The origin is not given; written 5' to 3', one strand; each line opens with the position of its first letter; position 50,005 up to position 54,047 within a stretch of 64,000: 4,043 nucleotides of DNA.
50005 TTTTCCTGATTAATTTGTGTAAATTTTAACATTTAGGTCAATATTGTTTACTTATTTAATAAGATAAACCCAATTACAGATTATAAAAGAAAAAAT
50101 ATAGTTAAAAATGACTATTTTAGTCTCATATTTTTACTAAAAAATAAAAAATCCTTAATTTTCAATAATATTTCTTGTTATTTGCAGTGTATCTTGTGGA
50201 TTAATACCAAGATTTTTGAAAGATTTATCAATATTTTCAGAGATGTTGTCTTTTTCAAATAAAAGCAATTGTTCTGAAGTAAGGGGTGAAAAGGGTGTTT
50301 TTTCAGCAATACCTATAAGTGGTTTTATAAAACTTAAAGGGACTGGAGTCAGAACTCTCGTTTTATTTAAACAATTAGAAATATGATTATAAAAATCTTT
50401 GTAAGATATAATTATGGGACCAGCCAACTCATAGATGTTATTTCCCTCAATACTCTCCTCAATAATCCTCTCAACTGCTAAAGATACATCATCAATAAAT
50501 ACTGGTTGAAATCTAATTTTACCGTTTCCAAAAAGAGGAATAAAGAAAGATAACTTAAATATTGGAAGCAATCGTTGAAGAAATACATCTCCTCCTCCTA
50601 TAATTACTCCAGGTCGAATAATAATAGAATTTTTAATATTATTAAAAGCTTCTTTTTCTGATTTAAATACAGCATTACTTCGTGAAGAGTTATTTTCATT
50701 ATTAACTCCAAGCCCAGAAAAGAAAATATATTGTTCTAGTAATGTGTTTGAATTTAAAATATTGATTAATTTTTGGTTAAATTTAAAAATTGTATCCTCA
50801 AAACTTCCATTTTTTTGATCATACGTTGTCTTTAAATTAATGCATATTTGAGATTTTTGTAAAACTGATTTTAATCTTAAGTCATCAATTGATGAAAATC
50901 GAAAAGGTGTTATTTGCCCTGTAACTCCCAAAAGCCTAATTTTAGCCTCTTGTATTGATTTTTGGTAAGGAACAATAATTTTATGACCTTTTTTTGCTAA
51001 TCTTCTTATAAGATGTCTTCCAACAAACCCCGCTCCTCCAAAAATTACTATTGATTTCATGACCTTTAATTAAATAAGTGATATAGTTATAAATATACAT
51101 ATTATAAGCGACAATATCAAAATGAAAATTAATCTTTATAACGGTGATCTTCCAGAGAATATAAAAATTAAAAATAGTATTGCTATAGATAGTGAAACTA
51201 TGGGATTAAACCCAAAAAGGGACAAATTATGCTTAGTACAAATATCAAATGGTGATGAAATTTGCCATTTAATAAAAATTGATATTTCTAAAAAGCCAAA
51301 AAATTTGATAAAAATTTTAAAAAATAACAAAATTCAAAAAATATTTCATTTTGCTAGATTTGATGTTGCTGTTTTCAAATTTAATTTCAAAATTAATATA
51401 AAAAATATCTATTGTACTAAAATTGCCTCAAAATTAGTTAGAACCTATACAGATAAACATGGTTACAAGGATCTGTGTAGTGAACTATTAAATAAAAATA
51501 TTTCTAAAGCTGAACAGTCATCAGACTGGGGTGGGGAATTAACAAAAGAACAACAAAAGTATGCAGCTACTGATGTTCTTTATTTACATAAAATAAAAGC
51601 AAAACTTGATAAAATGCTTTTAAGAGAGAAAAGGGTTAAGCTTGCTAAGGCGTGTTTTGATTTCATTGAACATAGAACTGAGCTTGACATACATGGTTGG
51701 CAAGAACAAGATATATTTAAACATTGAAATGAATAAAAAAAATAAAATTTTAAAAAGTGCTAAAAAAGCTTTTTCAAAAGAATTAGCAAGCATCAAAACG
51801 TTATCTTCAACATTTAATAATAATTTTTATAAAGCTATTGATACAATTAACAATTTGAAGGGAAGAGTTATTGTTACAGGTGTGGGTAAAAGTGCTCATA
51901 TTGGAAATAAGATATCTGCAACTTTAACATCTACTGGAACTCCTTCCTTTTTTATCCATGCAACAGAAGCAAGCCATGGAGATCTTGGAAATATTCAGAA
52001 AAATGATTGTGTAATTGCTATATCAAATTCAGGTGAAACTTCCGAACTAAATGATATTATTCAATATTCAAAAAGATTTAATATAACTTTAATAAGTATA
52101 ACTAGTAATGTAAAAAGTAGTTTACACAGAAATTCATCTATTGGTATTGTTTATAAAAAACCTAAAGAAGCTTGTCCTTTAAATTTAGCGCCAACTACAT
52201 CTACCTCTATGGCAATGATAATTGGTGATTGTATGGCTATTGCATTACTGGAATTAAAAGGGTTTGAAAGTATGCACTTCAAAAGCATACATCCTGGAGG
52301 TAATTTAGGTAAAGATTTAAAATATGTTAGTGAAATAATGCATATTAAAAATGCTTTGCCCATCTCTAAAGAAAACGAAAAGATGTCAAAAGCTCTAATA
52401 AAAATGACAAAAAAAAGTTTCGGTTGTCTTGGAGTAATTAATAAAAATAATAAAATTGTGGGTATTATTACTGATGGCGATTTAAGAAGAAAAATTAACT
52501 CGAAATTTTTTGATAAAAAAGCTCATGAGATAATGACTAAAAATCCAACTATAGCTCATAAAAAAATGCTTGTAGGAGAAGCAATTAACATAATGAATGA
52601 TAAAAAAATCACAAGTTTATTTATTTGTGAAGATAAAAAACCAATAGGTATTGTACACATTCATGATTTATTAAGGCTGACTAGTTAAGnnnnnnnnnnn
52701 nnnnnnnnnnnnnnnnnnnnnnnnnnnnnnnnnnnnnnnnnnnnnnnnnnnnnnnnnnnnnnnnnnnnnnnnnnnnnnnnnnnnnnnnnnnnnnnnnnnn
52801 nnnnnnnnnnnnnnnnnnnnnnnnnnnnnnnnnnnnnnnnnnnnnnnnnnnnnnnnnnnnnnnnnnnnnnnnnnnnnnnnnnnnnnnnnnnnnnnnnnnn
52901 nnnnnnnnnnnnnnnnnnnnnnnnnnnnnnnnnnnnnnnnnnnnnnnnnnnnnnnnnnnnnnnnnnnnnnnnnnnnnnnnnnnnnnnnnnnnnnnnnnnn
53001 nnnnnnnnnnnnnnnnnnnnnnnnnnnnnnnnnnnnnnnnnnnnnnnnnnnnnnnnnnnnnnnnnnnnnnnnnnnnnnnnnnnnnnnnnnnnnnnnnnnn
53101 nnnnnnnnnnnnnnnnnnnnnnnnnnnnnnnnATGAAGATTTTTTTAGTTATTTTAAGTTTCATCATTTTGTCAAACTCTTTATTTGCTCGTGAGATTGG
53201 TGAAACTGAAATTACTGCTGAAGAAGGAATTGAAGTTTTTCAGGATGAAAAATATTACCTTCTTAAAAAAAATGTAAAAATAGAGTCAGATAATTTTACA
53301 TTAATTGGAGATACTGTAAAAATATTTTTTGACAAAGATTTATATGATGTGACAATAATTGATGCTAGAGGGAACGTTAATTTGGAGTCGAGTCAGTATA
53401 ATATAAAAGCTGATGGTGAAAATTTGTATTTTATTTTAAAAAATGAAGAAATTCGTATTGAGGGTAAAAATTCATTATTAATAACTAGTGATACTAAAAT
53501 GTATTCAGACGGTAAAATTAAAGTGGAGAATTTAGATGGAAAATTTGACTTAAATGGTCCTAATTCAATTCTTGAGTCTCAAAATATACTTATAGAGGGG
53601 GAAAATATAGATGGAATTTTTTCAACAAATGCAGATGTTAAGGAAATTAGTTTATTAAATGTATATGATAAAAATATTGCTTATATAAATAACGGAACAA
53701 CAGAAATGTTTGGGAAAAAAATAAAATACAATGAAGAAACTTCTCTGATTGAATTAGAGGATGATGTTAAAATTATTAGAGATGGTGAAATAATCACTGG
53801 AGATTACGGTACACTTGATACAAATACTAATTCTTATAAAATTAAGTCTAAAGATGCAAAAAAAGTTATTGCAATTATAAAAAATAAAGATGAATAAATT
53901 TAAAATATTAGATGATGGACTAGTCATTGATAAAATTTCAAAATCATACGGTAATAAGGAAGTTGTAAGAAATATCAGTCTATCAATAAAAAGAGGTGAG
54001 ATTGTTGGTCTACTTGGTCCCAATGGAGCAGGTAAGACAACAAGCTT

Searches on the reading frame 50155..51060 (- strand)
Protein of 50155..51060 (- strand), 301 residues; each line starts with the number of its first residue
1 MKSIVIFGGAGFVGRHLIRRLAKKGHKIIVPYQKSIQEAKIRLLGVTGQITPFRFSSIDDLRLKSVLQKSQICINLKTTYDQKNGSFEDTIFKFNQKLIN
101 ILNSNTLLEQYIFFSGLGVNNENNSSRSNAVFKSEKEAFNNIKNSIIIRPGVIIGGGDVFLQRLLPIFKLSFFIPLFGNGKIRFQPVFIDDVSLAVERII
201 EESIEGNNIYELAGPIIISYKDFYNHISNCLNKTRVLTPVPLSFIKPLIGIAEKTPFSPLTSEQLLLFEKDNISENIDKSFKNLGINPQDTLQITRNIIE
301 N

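Call 45: search_protein_families(library=pfam, proteins=[window:50155-51060:-], max_evalue=0.00001)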
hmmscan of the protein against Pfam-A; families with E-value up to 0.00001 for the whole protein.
window:50155-51060:- (301 aa): 2 families
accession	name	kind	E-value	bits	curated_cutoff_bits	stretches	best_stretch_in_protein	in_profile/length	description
PF01370.27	Epimerase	-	2.6e-08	34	20.9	1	4-76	1-71/240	NAD dependent epimerase/dehydratase family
PF01073.25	3Beta_HSD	-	8.6e-06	25.4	22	0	5-96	1-93/280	3-beta hydroxysteroid dehydrogenase/isomerase family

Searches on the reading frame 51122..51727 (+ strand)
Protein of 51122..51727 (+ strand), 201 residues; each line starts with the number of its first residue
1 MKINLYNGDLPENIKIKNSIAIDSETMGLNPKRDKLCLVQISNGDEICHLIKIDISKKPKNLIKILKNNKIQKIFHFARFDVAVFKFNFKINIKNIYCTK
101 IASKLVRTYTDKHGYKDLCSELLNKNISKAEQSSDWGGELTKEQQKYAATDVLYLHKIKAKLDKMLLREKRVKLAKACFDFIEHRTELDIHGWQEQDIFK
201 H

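Call 45: search_protein_families(library=pfam, proteins=[window:51122-51727:+], max_evalue=0.00001)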
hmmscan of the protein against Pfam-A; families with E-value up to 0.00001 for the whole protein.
window:51122-51727:+ (201 aa): 1 family
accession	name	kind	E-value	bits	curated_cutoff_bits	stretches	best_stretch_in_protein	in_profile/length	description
PF01612.26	DNA_pol_A_exo1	-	9.9e-39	133.3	23.6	1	12-166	15-172/173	3'-5' exonuclease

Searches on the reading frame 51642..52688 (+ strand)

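Call 45: search_protein_families(library=pfam, proteins=[window:51642-52688:+], max_evalue=0.00001)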
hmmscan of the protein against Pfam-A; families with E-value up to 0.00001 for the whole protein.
window:51642-52688:+ (348 aa): 2 families
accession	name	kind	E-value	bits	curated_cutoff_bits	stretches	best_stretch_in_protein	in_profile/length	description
PF01380.27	SIS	-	1.1e-25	90.4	25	1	73-200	5-130/131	SIS domain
PF00571.33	CBS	-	4.2e-20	72.2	24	2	296-346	3-54/57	CBS domain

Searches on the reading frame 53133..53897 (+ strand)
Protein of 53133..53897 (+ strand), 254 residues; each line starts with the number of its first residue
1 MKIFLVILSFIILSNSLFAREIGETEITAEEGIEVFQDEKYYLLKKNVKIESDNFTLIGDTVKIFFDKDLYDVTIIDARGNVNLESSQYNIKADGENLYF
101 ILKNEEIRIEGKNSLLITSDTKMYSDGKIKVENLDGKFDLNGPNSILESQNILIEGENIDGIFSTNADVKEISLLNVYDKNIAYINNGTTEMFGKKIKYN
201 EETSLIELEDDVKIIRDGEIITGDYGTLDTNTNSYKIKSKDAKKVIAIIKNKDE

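Call 45: search_protein_families(library=pfam, proteins=[window:53133-53897:+], max_evalue=0.00001)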
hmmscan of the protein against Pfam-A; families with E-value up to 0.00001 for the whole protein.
window:53133-53897:+ (254 aa): 1 family
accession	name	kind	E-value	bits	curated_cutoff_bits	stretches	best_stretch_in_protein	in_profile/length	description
PF03968.19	LptD_N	-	3.1e-09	37.5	20.4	0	34-115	8-93/113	LptA/(LptD N-terminal domain) LPS transport protein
